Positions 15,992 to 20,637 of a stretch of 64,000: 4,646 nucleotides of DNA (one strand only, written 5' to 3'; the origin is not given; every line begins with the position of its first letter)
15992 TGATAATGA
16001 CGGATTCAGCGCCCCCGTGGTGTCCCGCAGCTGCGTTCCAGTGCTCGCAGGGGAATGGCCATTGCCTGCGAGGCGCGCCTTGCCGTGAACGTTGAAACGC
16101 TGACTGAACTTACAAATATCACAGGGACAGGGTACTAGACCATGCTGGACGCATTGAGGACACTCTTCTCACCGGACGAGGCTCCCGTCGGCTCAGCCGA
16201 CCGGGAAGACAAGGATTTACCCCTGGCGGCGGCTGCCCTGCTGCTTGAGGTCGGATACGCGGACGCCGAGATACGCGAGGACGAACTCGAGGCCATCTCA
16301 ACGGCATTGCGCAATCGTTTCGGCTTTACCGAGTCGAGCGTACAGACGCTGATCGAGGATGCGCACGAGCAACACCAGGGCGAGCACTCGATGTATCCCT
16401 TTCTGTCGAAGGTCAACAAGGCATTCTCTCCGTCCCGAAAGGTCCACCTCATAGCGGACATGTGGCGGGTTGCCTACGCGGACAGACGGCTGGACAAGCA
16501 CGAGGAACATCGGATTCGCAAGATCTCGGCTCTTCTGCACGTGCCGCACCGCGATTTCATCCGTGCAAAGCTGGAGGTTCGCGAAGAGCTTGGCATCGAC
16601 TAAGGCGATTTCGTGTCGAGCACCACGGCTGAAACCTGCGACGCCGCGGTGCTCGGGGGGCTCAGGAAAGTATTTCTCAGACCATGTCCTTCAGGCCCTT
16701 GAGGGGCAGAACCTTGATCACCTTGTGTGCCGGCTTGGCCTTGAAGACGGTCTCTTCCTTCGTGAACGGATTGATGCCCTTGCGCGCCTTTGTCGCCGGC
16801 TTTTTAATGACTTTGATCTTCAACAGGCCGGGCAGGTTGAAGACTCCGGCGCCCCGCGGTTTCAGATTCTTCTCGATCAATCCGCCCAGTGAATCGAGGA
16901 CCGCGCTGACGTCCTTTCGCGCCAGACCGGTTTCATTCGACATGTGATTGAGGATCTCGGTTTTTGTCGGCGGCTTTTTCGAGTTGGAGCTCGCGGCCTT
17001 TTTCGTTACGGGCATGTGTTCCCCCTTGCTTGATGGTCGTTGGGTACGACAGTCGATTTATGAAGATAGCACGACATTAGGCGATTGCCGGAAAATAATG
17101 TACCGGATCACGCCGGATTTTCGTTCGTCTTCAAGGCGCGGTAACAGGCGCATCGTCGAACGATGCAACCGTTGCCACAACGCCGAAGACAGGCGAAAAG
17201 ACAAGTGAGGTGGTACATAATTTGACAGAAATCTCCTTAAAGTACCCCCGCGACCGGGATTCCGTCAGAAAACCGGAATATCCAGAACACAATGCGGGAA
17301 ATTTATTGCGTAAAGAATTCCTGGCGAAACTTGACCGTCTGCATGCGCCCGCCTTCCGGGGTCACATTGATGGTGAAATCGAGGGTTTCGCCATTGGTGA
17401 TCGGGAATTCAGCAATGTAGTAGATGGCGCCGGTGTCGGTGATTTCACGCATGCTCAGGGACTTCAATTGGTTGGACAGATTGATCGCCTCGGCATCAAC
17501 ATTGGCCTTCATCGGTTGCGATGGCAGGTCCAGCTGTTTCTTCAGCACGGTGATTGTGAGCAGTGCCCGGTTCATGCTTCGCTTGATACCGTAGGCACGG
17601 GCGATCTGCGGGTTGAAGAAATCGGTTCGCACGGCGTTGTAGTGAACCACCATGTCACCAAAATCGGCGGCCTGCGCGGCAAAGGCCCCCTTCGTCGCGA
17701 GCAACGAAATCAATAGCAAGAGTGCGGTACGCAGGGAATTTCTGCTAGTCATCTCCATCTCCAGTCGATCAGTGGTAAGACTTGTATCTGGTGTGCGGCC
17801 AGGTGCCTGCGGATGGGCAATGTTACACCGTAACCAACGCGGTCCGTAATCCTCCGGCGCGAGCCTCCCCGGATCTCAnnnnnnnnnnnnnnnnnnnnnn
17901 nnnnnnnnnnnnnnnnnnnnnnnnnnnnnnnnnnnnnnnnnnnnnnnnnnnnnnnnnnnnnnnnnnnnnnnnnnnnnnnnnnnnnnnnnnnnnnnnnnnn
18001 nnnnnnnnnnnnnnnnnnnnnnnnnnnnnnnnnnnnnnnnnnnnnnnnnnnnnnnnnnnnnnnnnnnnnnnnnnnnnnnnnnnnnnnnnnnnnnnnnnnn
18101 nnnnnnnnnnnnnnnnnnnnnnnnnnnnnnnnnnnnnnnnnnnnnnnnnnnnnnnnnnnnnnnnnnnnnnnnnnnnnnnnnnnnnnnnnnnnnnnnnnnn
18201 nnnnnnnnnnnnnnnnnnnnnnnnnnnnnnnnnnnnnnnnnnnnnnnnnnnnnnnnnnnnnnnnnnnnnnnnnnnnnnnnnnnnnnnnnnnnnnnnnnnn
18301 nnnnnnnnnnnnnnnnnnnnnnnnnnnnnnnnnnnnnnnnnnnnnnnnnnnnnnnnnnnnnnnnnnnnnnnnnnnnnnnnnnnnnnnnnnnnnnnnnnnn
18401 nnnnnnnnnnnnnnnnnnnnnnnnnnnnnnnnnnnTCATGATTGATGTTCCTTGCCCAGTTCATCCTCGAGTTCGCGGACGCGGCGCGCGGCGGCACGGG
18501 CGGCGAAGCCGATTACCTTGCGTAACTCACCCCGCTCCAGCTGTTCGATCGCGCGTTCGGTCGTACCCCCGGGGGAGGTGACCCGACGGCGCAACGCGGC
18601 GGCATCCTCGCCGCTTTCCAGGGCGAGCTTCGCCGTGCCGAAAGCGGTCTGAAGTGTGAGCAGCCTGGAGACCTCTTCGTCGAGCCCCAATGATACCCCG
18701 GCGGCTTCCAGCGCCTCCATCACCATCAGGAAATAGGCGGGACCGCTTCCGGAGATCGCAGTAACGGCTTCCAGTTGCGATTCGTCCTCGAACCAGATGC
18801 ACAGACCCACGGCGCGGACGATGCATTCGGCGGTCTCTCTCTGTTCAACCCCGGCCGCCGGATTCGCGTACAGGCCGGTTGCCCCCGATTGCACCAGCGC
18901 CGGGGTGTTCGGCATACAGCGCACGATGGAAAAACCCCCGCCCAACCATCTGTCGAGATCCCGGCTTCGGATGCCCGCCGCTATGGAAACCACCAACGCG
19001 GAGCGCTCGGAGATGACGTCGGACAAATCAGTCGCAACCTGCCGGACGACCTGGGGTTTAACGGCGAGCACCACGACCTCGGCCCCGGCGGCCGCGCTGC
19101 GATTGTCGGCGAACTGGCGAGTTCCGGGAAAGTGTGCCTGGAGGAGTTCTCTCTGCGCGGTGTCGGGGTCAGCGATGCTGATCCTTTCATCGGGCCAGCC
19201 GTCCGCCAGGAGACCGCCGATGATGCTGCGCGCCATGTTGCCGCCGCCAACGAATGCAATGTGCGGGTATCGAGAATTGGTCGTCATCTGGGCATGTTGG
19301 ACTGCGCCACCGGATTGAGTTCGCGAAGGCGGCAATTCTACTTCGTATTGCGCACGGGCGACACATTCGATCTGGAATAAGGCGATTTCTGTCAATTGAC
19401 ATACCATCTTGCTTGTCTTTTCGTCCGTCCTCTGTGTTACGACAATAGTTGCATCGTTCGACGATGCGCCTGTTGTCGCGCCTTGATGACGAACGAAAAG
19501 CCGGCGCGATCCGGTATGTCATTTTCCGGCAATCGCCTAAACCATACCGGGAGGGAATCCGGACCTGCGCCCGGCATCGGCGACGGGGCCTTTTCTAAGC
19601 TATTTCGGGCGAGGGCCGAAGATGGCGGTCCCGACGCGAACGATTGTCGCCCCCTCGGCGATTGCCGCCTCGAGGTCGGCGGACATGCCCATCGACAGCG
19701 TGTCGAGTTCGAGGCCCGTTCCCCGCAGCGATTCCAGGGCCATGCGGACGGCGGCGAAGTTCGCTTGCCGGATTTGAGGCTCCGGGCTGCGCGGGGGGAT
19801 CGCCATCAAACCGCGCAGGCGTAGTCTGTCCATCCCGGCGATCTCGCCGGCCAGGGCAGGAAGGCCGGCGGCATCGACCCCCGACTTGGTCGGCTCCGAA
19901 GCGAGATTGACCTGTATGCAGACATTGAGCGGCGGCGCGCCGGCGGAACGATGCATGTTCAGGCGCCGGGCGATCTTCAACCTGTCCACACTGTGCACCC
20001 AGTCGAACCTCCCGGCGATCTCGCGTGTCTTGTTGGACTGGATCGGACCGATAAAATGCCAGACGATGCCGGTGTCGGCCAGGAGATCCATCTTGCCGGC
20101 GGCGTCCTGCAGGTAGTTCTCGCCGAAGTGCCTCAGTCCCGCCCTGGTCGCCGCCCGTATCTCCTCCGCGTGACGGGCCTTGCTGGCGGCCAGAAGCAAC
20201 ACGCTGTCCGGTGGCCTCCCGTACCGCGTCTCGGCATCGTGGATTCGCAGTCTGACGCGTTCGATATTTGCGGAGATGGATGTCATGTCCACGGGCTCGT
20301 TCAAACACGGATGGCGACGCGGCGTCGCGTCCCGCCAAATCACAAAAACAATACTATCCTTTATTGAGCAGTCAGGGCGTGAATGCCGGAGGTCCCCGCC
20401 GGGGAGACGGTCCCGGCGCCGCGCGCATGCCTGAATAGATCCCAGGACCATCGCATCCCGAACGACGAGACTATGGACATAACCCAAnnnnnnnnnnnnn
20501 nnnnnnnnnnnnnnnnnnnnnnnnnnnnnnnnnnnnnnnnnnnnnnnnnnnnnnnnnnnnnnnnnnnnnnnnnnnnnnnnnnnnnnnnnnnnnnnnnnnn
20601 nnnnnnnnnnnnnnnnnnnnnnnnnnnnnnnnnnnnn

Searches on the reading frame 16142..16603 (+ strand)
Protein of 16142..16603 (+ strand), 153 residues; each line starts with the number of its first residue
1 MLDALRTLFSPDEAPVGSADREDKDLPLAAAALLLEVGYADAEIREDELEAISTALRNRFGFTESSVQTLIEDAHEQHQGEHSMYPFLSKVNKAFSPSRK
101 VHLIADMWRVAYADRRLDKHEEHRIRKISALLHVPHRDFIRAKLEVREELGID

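Call 11: search_protein_families(library=pfam, proteins=[window:16142-16603:+], max_evalue=0.01)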
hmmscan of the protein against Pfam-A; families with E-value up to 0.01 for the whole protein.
window:16142-16603:+ (153 aa): 2 families
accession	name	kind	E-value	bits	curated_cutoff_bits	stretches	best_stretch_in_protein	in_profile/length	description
PF05099.18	TerB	-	1.6e-31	109.4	24.4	1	28-143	2-117/118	Tellurite resistance protein TerB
PF16113.10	ECH_2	-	0.0094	15.9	27.2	0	33-109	161-239/335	Enoyl-CoA hydratase/isomerase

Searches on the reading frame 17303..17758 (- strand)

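Call 12: search_protein_families(library=pfam, proteins=[window:17303-17758:-], max_evalue=0.01)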
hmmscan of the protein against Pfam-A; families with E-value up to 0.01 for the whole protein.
window:17303-17758:- (151 aa): 1 family
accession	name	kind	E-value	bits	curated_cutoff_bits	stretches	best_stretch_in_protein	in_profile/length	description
PF14467.12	DUF4426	-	5.2e-38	130.2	25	1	32-150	3-120/121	Domain of unknown function (DUF4426)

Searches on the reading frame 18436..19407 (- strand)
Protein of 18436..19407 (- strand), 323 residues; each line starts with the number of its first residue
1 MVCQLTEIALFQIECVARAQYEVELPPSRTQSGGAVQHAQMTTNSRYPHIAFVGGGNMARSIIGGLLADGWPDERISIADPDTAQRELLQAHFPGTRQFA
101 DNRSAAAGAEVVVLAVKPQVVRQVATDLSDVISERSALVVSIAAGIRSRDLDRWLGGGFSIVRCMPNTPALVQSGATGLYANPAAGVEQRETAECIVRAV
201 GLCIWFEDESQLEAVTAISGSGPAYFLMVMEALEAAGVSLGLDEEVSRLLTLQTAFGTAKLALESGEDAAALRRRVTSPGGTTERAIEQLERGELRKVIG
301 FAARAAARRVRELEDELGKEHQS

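Call 11: search_protein_families(library=pfam, proteins=[window:18436-19407:-], max_evalue=0.01)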
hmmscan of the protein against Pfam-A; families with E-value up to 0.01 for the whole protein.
window:18436-19407:- (323 aa): 3 families
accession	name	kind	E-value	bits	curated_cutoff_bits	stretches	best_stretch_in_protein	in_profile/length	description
PF14748.11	P5CR_dimer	-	1.3e-33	115.8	25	1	209-313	1-105/105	Pyrroline-5-carboxylate reductase dimerisation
PF03807.23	F420_oxidored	-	4.3e-17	62.9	21.6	1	50-145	2-94/94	NADP oxidoreductase coenzyme F420-dependent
PF01210.29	NAD_Gly3P_dh_N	-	0.00075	19.9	23.1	1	99-150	60-110/158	NAD-dependent glycerol-3-phosphate dehydrogenase N-terminus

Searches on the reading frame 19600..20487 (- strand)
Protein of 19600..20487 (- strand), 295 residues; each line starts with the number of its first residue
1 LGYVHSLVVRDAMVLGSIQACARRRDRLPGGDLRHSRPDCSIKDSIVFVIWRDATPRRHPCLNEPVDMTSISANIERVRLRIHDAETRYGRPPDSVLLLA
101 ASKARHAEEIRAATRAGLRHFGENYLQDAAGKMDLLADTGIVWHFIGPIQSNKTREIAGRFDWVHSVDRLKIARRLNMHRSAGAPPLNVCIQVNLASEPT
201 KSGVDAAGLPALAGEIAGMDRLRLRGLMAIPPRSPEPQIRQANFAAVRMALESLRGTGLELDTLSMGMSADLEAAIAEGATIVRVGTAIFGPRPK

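Call 12: search_protein_families(library=pfam, proteins=[window:19600-20487:-], max_evalue=0.01)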
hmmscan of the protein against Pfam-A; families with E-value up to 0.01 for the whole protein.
window:19600-20487:- (295 aa): 1 family
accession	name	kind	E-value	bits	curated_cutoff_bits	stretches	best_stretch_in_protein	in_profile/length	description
PF01168.26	Ala_racemase_N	-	3.5e-21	76.4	24.1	1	99-294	24-220/220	Alanine racemase, N-terminal domain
